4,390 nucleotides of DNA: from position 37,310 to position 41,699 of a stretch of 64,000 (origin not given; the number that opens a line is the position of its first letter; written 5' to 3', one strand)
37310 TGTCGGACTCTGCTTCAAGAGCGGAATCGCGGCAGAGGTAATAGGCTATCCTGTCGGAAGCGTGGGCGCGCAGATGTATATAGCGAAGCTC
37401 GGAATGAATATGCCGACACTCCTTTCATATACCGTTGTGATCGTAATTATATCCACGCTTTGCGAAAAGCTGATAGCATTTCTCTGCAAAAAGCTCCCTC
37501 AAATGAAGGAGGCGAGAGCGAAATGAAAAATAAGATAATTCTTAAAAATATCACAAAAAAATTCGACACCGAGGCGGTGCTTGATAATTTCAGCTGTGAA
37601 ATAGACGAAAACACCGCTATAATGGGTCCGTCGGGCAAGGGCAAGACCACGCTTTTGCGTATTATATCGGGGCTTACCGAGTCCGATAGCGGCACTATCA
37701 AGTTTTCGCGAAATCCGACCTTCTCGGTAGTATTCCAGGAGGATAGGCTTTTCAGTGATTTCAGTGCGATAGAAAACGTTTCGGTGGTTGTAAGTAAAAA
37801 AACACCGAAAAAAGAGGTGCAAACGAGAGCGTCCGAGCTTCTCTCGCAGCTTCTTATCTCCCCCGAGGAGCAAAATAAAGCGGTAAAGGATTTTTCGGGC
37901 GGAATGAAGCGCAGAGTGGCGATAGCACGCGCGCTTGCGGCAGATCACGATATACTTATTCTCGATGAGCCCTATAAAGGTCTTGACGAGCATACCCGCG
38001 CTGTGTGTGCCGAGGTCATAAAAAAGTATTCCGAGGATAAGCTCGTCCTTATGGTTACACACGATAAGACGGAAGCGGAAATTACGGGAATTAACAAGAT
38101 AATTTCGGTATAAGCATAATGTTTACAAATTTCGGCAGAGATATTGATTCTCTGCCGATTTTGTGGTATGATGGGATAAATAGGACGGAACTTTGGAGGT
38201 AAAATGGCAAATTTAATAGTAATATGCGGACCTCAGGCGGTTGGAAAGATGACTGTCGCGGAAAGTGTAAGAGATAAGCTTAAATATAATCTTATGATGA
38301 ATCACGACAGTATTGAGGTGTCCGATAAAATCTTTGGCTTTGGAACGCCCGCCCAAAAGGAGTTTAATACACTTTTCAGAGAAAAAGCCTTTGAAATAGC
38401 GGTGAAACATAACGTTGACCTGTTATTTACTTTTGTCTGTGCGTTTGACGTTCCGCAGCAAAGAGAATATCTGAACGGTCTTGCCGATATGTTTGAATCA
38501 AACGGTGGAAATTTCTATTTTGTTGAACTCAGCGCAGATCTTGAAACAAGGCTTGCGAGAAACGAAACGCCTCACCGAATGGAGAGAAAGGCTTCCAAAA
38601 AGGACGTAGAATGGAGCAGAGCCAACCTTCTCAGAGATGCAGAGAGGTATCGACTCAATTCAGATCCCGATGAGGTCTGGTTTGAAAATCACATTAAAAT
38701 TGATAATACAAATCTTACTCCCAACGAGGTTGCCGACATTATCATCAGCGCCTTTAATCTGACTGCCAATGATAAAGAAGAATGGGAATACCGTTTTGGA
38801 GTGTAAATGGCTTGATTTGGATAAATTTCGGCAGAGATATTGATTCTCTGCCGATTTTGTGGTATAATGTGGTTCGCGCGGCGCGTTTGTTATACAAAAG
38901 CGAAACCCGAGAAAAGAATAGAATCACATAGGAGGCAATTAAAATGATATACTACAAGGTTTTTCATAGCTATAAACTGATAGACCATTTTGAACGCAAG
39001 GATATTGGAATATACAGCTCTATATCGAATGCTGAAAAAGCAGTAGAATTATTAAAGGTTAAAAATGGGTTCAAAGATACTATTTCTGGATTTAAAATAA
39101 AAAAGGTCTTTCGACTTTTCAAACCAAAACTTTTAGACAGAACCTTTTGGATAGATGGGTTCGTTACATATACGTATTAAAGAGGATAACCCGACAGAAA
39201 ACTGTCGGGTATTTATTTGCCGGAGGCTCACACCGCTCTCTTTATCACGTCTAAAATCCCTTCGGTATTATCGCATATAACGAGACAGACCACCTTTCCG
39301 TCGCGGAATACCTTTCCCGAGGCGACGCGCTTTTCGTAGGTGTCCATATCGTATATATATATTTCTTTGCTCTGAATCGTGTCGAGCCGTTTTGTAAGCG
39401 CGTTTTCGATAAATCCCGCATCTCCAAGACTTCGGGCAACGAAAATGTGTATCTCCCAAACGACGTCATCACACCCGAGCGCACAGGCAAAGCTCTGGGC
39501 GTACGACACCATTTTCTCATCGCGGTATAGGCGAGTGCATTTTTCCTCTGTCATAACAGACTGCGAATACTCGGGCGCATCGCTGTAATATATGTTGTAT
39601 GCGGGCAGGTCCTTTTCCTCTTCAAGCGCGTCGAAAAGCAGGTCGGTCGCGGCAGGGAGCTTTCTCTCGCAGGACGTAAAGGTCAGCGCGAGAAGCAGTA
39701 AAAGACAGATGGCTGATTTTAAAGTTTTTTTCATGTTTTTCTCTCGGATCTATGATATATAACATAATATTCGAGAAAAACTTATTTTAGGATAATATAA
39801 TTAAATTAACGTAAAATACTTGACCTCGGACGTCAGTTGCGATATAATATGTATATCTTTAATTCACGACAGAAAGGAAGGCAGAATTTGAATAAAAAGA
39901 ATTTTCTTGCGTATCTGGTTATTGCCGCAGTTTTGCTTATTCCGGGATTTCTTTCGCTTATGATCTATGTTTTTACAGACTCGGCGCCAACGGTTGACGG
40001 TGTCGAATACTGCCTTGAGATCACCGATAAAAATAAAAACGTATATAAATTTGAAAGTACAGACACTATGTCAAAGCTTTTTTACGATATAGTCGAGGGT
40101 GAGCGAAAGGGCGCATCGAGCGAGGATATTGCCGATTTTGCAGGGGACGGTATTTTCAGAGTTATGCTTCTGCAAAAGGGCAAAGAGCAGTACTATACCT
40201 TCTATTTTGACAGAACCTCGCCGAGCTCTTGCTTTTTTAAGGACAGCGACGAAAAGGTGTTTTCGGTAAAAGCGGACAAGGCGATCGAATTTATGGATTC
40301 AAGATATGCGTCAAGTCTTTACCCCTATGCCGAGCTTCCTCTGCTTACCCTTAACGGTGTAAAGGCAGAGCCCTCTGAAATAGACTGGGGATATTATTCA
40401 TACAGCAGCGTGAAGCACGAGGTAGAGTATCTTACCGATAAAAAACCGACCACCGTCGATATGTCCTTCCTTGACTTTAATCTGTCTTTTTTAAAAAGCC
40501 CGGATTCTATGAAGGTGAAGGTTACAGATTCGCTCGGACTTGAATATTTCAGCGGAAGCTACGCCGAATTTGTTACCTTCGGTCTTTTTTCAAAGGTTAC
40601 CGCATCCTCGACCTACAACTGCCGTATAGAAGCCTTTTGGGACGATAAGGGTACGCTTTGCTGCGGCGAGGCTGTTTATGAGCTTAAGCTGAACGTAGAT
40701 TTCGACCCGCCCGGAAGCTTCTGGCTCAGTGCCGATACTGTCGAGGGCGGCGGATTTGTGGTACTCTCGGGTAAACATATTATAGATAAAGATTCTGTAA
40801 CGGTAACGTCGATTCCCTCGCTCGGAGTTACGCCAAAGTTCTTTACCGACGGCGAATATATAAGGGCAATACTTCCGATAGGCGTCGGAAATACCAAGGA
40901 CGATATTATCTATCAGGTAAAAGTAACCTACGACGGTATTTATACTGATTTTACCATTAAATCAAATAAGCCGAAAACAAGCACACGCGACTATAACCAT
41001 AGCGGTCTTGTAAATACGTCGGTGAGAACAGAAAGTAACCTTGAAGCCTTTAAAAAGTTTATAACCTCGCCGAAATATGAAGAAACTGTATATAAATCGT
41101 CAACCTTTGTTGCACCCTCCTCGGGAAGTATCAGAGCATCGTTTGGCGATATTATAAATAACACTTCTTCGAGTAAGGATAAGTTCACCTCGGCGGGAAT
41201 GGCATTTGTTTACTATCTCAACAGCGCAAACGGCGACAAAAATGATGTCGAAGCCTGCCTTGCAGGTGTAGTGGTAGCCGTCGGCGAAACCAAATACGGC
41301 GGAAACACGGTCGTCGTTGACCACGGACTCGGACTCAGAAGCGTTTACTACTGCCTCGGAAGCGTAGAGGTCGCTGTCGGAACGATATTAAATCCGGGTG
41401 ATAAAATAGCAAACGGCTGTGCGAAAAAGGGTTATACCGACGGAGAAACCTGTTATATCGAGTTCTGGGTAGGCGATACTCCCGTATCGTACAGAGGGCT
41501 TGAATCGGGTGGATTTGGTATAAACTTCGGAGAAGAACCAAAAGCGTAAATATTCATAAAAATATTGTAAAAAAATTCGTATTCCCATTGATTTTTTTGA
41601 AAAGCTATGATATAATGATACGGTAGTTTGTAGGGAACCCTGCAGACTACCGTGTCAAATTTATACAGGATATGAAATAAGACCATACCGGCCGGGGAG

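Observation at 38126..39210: Mini cassette array: two small accessory genes, each preceded by the same 47-nt hairpin+promoter repeat and closed by a CCGACAG hairpin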

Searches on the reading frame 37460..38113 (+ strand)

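Call 16: search_protein_families(library=pfam, proteins=[window:37460-38113:+], max_evalue=0.01)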
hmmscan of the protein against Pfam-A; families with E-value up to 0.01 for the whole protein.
window:37460-38113:+ (217 aa): 6 families
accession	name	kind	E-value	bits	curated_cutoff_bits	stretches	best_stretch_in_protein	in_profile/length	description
PF00005.33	ABC_tran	-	8.9e-28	98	25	1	43-172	5-136/137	ABC transporter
PF13304.12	AAA_21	-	7e-07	30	27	0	142-202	235-299/304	AAA domain, putative AbiEii toxin, Type IV TA system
PF02463.25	SMC_N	-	4.4e-06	26.7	40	1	123-207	122-203/220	RecF/RecN/SMC N terminal domain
PF13401.12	AAA_22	-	0.0026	18.5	27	1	52-170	8-92/130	AAA domain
PF00931.28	NB-ARC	-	0.0026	17.5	23.5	1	40-173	8-111/248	NB-ARC domain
PF13555.12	AAA_29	-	0.0049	17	27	1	45-66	16-39/61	P-loop containing region of AAA domain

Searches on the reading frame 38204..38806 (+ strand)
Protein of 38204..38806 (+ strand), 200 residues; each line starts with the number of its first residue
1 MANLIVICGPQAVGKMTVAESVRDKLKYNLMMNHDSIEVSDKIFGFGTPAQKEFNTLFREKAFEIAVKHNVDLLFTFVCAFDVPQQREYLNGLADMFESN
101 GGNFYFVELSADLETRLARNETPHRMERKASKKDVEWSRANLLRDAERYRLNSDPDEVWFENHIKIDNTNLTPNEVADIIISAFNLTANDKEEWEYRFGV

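Call 16: search_protein_families(library=pfam, proteins=[window:38204-38806:+], max_evalue=0.01)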
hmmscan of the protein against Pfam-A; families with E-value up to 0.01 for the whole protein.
window:38204-38806:+ (200 aa): 2 families
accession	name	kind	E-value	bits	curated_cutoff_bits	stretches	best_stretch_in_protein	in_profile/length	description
PF13671.12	AAA_33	-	7.2e-05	23.6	27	1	4-131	1-126/143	AAA domain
PF13238.12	AAA_18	-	0.0013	19.6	29.4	1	5-130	1-118/128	AAA domain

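Call 29: find_encoding_contigs(protein=window:38204-38806:+, flank=10000, max_places=10)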
Protein window:38204-38806:+ (200 aa): no gene with exactly this product is on record in the collection.

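Call 35: find_related_loci(query=window:38204-38806:+, collection=metagenome_contigs, flank=4000)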
Query window:38204-38806:+ (200 aa) in metagenome_contigs; peptide patterns used: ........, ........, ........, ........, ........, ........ (x = any residue, [..] = any of these).
239 stretches matched a pattern; 154 encode a relative of the query (tblastn E <= 1e-3); the best 80 are kept; 80 distinct loci.
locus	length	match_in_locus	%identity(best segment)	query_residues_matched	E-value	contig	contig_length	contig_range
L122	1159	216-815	85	1-200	8e-130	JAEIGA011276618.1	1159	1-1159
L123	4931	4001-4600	82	1-200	1e-115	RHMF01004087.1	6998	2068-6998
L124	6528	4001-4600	80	1-200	9e-113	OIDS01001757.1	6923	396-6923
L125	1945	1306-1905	79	1-200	6e-119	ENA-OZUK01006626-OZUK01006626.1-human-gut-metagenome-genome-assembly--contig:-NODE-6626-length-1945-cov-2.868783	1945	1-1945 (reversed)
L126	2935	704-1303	79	1-200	1e-115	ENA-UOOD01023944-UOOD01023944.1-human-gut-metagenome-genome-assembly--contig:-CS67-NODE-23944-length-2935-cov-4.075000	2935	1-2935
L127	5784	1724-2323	79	1-200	3e-112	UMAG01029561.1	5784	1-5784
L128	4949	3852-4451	79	1-200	2e-112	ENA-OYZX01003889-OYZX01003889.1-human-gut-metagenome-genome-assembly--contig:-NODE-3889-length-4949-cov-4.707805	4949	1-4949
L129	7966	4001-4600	79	1-200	4e-112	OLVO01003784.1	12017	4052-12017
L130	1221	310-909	78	1-200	5e-121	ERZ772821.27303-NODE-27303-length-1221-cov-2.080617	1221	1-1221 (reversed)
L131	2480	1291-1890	80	1-200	6e-116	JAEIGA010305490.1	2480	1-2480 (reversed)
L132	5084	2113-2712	79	1-200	2e-111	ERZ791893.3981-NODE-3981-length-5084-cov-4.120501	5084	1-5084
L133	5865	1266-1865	78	1-200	4e-111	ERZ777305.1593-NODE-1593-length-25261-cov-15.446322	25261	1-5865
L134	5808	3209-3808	79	1-200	5e-111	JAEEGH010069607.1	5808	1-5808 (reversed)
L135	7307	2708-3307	78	1-200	1e-110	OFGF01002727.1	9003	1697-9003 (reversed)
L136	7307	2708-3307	78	1-200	1e-110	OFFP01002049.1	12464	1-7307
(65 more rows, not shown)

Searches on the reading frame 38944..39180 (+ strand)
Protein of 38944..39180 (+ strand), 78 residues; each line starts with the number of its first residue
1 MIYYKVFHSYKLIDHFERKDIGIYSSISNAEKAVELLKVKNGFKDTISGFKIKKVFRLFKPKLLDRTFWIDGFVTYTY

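Call 16: search_protein_families(library=pfam, proteins=[window:38944-39180:+], max_evalue=0.01)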
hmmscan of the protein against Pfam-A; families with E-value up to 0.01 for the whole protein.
window:38944-39180:+ (78 aa): 0 families

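Call 40: find_encoding_contigs(protein=window:38944-39180:+, flank=4000, max_places=10)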
Protein window:38944-39180:+ (78 aa): no gene with exactly this product is on record in the collection.

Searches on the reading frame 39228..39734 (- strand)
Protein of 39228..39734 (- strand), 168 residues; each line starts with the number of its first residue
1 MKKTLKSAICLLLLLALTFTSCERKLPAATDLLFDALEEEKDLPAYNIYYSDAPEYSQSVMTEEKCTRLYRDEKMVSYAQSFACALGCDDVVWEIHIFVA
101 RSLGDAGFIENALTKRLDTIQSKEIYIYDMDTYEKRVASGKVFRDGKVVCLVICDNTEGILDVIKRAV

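Call 16: search_protein_families(library=pfam, proteins=[window:39228-39734:-], max_evalue=0.01)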
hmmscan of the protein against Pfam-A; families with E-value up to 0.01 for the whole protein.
window:39228-39734:- (168 aa): 0 families

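Call 70: find_encoding_contigs(protein=window:39228-39734:-, flank=3000, max_places=10)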
Protein window:39228-39734:- (168 aa): no gene with exactly this product is on record in the collection.

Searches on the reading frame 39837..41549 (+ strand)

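Call 16: search_protein_families(library=pfam, proteins=[window:39837-41549:+], max_evalue=0.01)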
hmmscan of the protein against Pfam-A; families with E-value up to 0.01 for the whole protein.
window:39837-41549:+ (570 aa): 1 family
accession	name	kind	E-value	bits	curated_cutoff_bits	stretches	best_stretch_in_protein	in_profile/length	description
PF01551.29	Peptidase_M23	-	1e-11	45.3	28.7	1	467-550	12-94/96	Peptidase family M23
